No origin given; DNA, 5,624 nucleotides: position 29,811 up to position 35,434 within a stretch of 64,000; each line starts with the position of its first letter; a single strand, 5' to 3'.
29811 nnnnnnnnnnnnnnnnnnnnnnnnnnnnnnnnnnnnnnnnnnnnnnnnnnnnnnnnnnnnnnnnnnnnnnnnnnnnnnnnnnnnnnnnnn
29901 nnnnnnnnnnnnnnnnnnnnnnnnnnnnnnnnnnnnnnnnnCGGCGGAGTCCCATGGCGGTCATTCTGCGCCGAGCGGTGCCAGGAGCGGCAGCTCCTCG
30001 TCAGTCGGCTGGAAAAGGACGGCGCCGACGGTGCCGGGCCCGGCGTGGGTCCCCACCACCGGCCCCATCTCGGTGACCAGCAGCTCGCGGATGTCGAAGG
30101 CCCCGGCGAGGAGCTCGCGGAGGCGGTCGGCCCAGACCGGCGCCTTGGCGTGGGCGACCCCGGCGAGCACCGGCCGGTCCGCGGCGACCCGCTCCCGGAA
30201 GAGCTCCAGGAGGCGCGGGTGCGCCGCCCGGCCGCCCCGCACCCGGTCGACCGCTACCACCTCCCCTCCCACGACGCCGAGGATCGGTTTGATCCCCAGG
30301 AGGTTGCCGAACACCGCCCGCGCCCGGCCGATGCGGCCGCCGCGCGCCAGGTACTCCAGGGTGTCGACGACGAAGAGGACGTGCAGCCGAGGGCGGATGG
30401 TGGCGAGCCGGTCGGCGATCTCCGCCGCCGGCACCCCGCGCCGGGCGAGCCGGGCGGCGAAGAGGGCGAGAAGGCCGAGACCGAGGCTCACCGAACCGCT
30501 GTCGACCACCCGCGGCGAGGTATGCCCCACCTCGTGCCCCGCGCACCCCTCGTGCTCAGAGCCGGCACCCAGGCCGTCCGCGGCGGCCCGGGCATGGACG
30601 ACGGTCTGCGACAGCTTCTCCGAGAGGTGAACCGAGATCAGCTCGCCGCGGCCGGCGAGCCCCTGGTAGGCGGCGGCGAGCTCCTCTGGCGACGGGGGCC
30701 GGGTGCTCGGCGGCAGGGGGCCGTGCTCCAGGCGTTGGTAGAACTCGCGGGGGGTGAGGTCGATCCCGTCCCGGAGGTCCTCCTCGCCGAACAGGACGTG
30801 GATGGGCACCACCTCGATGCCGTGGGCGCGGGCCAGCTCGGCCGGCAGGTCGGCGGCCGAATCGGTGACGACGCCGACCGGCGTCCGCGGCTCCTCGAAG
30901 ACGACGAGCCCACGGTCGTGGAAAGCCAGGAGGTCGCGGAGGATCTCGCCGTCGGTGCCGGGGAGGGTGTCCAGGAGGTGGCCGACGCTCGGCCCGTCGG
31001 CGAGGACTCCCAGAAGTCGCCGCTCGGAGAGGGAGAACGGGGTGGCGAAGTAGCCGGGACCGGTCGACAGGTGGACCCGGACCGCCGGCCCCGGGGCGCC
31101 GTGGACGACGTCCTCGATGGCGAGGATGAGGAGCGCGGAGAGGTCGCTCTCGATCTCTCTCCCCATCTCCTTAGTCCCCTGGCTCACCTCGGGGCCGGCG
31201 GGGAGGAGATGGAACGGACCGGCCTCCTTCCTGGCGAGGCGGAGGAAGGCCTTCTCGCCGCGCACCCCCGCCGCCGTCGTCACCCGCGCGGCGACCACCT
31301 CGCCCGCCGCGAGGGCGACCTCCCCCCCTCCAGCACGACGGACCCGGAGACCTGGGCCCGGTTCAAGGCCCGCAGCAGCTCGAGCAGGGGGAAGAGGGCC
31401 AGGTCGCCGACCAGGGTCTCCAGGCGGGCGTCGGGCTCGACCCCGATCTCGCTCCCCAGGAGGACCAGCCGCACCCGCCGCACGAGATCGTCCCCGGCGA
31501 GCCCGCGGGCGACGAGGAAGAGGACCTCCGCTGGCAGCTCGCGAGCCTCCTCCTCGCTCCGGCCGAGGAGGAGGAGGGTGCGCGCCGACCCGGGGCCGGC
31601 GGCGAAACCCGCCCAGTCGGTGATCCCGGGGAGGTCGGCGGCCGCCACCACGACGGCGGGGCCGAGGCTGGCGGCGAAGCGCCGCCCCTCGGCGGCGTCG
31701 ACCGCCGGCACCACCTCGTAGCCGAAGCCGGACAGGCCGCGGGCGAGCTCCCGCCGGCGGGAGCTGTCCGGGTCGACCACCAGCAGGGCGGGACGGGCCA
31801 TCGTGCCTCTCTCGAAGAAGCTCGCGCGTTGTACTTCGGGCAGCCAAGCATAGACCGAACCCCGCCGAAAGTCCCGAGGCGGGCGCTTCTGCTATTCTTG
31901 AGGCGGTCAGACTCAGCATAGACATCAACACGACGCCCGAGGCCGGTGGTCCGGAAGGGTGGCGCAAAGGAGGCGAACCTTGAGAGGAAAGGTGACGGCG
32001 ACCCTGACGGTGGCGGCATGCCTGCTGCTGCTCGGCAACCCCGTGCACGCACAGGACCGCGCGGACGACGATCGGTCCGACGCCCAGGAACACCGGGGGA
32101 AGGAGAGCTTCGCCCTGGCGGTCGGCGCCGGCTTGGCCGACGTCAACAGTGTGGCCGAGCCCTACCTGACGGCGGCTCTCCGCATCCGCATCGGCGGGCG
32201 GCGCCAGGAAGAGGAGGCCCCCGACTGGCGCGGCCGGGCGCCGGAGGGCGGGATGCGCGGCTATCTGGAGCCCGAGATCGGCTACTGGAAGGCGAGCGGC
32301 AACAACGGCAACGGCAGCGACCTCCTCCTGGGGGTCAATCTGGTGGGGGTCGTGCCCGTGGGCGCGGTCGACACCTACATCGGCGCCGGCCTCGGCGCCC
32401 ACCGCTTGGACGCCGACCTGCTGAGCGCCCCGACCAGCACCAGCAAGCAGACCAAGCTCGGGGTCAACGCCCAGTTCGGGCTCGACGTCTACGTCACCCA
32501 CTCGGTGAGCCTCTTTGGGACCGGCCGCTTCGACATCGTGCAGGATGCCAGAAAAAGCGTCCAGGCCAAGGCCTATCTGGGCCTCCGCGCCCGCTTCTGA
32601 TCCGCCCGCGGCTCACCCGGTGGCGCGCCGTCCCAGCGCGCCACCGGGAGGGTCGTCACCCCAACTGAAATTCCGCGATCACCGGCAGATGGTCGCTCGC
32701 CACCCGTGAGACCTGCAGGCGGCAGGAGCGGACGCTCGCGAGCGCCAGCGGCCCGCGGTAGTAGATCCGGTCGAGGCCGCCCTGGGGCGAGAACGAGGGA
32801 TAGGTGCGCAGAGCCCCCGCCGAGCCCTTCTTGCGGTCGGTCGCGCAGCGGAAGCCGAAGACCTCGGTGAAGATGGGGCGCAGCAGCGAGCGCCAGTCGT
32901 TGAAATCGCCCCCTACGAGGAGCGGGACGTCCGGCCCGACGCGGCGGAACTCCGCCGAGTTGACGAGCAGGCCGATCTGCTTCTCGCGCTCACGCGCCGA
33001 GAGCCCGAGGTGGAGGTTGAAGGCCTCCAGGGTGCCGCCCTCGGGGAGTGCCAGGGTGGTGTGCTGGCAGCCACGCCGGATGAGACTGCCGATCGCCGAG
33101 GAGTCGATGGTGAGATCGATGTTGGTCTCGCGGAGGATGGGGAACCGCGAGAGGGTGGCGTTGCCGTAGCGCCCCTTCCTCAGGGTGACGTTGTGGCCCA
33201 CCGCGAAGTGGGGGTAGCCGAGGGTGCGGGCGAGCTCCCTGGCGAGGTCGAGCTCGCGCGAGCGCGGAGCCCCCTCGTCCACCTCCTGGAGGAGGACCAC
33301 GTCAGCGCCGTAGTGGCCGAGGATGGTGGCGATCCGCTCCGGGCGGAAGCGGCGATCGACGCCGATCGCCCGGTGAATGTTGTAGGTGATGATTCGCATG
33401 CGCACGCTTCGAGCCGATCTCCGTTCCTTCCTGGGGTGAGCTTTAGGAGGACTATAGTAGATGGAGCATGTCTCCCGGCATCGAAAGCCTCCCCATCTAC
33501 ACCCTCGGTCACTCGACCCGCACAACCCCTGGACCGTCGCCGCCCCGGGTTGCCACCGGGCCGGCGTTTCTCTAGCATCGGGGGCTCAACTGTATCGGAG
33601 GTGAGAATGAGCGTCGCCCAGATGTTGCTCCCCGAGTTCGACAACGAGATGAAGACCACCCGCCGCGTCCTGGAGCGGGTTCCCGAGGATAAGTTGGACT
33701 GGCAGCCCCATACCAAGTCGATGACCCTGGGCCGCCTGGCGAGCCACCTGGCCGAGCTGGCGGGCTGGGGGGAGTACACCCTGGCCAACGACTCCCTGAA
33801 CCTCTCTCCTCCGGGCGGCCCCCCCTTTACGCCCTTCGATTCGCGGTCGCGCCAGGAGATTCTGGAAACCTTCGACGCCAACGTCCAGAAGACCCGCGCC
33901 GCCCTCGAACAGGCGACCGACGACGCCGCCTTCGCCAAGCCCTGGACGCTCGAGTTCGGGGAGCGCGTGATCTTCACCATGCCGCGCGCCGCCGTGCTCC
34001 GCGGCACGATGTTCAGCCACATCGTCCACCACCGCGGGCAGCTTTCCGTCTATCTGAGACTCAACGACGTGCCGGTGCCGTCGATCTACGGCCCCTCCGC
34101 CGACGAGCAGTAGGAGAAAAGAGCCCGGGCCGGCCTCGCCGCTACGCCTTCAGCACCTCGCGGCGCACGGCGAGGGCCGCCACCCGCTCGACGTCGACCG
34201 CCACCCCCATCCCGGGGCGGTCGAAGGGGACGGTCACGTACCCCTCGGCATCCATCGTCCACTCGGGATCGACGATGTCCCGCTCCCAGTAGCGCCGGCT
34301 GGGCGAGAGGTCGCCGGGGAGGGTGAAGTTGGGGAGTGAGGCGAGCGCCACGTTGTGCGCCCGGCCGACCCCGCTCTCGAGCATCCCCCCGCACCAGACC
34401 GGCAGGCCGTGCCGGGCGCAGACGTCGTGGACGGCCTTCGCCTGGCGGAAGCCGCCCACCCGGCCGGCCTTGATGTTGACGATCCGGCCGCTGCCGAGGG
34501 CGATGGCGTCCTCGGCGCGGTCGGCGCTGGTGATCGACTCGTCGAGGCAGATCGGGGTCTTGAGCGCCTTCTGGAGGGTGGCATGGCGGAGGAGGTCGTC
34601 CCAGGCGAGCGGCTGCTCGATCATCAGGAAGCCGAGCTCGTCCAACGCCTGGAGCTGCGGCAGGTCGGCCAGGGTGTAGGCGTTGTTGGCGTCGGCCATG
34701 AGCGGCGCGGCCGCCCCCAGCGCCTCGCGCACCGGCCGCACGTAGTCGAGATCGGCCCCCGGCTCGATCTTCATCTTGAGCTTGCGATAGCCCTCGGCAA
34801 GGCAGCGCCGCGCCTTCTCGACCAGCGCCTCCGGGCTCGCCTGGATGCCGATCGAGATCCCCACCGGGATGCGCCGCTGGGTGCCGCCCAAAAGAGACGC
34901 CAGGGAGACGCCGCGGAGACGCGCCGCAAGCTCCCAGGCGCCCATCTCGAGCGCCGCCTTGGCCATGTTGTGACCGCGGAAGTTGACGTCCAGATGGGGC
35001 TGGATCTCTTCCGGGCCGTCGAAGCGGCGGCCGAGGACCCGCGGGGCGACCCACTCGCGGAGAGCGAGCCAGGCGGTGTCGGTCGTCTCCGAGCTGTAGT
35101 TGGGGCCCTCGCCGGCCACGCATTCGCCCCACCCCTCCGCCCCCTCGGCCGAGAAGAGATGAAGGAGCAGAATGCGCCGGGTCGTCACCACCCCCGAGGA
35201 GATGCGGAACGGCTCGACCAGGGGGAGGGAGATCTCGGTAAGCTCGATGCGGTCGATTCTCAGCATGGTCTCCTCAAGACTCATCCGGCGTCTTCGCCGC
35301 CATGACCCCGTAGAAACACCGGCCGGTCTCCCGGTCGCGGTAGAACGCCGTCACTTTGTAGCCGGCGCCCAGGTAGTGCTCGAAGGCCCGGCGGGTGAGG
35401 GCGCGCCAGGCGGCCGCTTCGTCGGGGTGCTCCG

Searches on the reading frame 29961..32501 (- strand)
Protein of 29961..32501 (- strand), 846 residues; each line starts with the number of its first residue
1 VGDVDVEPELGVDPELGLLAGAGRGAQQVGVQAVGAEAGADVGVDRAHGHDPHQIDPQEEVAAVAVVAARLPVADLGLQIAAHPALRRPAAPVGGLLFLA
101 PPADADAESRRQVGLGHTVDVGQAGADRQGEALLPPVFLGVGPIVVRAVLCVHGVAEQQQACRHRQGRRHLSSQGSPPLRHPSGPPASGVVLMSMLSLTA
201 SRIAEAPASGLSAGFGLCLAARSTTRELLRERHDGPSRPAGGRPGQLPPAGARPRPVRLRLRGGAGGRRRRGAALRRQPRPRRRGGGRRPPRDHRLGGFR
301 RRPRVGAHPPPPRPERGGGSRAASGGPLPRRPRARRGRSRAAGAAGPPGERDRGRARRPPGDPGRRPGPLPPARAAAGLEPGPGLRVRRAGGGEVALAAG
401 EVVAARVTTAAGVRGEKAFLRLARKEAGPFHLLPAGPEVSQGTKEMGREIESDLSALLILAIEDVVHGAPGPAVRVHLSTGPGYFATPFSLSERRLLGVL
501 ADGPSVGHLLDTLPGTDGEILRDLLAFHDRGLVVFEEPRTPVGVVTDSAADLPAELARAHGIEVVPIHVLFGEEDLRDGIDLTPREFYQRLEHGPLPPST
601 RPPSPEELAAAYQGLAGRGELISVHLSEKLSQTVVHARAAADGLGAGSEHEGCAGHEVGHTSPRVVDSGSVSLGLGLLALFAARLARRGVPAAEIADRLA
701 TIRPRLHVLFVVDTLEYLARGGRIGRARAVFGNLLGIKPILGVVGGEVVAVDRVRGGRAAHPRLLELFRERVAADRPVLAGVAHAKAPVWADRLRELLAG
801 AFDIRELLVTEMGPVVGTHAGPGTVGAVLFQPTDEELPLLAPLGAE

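Call 7: search_protein_families(library=pfam, proteins=[window:29961-32501:-], max_evalue=0.01)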
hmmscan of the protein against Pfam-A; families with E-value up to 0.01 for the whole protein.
window:29961-32501:- (846 aa): 1 family
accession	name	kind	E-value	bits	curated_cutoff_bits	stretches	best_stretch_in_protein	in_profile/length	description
PF02645.21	DegV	-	1.7e-74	251.1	27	1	542-830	2-278/280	Uncharacterised protein, DegV family COG1307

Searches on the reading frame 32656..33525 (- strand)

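Call 13: search_protein_families(library=pfam, proteins=[window:32656-33525:-], max_evalue=0.001)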
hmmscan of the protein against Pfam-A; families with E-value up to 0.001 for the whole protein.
window:32656-33525:- (289 aa): 1 family
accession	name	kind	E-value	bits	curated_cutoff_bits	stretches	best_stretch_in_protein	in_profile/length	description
PF03372.29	Exo_endo_phos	-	5.6e-22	79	24.5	1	46-279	1-225/225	Endonuclease/Exonuclease/phosphatase family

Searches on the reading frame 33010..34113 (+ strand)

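Call 100: search_protein_families(library=pfam, proteins=[window:33010-34113:+], max_evalue=0.001)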
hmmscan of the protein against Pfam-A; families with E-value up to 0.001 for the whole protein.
window:33010-34113:+ (367 aa): 3 families
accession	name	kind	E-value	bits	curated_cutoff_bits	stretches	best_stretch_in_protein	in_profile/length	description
PF05163.17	DinB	-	4.8e-12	46.6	23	1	205-364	7-157/165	DinB family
PF12867.12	DinB_2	-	7.9e-10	39.7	24.8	1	211-345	3-128/128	DinB superfamily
PF04978.18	MST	-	3e-05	24.9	27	1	210-346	6-141/149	Mycothiol-S-transferase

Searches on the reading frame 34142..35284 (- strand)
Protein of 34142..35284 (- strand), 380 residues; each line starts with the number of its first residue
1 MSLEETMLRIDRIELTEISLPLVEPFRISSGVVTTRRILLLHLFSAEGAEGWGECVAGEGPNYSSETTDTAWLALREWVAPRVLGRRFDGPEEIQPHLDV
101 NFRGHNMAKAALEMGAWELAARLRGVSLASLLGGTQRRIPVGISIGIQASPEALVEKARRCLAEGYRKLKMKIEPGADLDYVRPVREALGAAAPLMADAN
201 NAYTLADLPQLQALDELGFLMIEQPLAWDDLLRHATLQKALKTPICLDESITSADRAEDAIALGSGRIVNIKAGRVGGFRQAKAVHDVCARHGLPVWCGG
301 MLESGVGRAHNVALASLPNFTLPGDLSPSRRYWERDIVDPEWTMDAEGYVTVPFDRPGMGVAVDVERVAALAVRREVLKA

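Call 13: search_protein_families(library=pfam, proteins=[window:34142-35284:-], max_evalue=0.001)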
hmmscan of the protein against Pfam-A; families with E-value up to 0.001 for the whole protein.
window:34142-35284:- (380 aa): 2 families
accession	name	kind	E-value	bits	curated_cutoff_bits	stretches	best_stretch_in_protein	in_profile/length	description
PF13378.12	MR_MLE_C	-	3.4e-47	161.4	29.4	1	154-366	2-217/219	Enolase C-terminal domain-like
PF02746.21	MR_MLE_N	-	8e-13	49.1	22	1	21-133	12-117/117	Mandelate racemase / muconate lactonizing enzyme, N-terminal domain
